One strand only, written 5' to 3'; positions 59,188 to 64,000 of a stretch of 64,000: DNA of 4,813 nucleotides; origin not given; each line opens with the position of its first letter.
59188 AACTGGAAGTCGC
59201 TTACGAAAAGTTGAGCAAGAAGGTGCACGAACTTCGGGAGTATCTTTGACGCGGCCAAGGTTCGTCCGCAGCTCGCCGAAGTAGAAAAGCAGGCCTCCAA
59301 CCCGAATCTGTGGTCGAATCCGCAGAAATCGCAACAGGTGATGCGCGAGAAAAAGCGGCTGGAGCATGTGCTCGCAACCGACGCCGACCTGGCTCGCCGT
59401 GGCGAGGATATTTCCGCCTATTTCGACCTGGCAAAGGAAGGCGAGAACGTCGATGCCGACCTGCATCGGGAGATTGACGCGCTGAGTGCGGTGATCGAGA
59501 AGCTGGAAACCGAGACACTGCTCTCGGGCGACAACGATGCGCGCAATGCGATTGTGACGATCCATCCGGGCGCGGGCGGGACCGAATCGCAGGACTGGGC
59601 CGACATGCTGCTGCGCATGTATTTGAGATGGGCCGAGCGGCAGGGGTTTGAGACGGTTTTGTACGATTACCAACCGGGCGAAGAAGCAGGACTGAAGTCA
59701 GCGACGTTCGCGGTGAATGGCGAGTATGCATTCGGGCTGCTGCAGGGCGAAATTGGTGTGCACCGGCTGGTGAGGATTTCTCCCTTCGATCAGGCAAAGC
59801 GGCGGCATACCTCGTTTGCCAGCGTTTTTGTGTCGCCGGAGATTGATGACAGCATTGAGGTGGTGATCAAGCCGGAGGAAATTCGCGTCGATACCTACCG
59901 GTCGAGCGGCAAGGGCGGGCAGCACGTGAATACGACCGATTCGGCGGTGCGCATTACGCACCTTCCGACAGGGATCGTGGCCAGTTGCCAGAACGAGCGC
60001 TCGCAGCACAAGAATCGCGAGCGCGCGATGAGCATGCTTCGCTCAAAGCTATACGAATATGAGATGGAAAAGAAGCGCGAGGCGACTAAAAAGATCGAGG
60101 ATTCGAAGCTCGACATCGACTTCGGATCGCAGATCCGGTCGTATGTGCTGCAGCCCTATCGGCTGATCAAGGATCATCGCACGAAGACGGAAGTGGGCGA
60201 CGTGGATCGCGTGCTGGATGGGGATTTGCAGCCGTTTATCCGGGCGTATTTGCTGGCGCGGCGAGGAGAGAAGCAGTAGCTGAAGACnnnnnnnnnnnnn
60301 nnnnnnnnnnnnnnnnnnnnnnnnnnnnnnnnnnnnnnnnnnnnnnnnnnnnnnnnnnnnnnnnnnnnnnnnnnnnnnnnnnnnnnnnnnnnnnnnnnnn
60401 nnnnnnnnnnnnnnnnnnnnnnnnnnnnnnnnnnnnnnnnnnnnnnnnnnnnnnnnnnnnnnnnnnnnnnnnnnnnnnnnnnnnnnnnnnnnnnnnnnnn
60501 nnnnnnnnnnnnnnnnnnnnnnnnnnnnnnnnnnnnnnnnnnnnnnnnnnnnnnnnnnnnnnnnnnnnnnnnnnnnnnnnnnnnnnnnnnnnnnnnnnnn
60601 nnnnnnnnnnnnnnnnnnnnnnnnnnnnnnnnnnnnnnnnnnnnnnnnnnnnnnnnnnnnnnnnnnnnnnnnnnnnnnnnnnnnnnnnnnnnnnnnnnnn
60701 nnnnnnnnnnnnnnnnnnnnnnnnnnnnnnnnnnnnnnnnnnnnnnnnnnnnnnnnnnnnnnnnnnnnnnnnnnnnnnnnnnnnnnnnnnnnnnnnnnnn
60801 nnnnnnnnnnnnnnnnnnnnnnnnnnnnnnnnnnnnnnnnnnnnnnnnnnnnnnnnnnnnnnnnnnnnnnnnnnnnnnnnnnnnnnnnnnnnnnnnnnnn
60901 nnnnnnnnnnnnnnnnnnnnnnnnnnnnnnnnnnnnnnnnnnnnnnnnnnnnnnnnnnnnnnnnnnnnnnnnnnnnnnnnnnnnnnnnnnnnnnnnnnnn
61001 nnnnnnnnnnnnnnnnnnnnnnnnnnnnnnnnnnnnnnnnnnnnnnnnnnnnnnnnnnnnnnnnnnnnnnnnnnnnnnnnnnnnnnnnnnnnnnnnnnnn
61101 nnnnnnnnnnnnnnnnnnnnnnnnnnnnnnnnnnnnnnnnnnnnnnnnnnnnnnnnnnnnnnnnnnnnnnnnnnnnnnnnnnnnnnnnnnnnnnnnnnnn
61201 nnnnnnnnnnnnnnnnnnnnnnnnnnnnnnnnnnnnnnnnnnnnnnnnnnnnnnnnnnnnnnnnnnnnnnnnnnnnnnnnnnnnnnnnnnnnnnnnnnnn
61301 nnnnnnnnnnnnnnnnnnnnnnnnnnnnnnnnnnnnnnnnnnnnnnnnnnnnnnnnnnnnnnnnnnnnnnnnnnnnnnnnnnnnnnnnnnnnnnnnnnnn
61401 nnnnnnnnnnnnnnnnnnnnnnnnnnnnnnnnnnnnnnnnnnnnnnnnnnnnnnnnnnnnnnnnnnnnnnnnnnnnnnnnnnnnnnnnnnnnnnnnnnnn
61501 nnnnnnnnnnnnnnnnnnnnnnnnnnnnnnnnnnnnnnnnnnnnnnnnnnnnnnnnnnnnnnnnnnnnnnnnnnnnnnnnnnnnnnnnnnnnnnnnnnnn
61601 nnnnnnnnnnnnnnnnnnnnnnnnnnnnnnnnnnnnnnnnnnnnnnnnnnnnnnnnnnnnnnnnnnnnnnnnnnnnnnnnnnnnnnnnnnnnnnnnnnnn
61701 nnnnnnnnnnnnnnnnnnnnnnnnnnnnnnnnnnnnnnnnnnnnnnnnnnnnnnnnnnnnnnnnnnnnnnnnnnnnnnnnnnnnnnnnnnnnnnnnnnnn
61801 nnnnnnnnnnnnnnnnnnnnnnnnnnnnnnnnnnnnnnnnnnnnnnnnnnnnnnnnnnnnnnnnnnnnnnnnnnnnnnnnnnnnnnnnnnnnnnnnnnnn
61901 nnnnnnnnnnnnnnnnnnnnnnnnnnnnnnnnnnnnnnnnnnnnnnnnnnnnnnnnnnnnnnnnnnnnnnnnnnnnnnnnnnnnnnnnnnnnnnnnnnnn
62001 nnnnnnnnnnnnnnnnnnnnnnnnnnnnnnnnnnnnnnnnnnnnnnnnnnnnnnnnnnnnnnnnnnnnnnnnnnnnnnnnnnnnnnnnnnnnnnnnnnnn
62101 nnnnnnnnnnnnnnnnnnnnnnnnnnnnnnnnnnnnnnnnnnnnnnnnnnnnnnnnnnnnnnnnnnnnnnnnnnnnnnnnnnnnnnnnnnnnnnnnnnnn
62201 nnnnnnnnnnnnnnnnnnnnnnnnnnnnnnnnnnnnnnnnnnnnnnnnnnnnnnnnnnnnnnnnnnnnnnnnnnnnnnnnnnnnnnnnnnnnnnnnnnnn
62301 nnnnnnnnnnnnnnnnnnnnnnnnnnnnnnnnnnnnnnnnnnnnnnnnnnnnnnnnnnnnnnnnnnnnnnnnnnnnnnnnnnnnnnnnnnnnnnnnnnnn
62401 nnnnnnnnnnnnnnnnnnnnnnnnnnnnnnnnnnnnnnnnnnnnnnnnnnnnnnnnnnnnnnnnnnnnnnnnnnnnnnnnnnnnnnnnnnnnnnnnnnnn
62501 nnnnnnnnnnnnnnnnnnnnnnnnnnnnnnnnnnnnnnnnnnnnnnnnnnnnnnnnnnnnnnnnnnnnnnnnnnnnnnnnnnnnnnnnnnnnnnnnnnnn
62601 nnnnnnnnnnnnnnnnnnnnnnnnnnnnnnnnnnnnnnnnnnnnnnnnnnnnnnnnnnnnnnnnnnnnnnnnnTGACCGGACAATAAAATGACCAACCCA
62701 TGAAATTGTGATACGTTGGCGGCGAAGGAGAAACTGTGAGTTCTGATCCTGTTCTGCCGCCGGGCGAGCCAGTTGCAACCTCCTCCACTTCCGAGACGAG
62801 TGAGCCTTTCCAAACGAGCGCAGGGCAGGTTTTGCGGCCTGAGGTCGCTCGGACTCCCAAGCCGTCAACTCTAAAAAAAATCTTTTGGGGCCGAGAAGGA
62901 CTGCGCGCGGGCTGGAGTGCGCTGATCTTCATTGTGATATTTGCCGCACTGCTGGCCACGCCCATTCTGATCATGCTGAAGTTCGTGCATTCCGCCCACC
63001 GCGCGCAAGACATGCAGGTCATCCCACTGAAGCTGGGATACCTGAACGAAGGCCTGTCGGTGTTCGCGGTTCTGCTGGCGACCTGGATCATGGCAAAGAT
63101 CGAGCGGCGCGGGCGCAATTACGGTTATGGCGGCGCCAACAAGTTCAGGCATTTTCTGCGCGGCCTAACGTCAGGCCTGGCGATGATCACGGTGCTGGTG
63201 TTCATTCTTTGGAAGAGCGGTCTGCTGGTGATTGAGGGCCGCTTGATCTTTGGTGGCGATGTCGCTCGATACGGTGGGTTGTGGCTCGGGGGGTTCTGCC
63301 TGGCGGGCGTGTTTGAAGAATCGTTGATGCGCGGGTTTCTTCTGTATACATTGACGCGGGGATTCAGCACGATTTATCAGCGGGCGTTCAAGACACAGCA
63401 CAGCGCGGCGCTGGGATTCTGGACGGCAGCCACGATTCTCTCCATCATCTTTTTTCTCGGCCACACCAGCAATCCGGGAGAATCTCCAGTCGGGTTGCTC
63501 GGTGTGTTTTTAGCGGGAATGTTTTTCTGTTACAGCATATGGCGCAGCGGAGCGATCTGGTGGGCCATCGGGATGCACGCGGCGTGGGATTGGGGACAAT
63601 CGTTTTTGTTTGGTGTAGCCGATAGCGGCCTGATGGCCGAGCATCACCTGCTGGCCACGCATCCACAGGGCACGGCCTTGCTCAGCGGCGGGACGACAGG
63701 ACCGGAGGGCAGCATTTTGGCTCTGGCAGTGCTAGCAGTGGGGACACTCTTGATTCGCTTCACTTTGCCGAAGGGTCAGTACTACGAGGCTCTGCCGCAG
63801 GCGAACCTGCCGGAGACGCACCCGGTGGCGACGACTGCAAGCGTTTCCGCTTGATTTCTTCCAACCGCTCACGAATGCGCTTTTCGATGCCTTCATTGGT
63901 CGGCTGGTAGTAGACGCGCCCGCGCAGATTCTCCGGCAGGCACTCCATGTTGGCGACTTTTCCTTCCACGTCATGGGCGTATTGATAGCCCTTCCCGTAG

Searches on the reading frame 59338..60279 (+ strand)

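Call 51: search_protein_families(library=pfam, proteins=[window:59338-60279:+])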
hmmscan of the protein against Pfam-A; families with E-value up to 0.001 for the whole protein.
window:59338-60279:+ (313 aa): 2 families
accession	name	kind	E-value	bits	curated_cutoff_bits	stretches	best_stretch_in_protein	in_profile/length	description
PF03462.23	PCRF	-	6.1e-49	166.9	24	1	2-163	28-194/194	PCRF domain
PF00472.26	RF-1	-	2.2e-43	147.3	35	1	172-281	2-116/116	RF-1 domain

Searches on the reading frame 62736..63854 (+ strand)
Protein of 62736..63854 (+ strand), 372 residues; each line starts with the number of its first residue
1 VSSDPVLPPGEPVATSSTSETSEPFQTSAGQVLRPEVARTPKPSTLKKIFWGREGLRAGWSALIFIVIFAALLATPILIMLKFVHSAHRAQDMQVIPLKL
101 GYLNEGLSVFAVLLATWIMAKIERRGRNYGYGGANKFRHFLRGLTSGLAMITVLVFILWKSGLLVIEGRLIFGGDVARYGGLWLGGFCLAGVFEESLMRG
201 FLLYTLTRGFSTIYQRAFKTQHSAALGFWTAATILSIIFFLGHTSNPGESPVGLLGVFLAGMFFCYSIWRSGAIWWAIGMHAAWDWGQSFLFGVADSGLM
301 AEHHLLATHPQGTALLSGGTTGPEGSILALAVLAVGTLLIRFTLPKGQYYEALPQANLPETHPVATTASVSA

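Call 51: search_protein_families(library=pfam, proteins=[window:62736-63854:+])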
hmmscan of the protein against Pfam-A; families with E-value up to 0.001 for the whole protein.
window:62736-63854:+ (372 aa): 1 family
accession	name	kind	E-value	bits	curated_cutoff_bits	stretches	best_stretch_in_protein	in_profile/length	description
PF02517.21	Rce1-like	-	5e-15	56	22.4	1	182-286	7-92/93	Type II CAAX prenyl endopeptidase Rce1-like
